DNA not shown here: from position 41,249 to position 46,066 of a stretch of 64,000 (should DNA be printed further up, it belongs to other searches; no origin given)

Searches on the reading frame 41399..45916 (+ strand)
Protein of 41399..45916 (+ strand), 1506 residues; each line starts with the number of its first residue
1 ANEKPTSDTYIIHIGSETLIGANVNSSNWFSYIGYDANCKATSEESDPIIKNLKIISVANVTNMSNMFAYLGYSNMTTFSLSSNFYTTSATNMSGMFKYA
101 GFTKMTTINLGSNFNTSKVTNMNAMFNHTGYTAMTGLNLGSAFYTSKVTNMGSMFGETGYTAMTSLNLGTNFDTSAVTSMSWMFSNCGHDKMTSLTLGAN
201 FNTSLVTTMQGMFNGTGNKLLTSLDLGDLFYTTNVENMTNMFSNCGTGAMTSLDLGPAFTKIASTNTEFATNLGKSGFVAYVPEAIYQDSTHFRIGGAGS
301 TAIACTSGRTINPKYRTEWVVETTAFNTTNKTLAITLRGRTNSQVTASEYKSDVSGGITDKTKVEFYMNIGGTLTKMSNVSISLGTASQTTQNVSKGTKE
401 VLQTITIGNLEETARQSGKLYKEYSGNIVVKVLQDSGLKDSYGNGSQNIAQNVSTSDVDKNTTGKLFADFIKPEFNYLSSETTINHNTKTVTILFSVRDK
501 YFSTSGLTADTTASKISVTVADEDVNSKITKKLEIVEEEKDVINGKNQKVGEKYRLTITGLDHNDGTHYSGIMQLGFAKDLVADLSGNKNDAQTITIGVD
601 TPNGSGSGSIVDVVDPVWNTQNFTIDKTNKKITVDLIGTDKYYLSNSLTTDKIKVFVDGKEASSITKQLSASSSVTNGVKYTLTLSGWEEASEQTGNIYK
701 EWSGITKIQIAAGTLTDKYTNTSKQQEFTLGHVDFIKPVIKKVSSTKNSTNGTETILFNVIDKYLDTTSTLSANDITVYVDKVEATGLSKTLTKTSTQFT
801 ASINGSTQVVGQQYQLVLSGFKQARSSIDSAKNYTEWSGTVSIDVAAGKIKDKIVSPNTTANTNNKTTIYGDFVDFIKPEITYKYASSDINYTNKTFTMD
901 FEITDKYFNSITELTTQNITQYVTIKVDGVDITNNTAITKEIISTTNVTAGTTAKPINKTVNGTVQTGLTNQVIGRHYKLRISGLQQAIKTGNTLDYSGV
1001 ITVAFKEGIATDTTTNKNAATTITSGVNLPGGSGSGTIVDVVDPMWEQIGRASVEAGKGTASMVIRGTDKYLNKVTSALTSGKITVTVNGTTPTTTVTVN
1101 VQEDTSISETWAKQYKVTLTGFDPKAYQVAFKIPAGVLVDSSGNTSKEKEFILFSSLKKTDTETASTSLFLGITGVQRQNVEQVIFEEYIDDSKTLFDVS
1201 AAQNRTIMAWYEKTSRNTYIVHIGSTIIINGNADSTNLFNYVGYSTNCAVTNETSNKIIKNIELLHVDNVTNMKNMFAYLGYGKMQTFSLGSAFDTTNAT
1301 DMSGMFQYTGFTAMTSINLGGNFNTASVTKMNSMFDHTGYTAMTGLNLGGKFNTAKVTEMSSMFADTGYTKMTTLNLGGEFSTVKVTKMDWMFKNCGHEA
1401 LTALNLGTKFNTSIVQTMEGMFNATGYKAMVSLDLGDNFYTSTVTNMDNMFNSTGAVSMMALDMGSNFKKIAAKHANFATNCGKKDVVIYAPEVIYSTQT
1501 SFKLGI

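Call 41: search_protein_families(library=pfam, proteins=[window:41399-45916:+], max_evalue=0.01)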
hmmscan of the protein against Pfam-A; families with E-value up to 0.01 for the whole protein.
window:41399-45916:+ (1506 aa): 1 family
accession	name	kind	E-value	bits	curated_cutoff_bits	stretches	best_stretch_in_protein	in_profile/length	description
PF03382.20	DUF285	-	3.9e-34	117.4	25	5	1292-1396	18-110/120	Mycoplasma protein of unknown function, DUF285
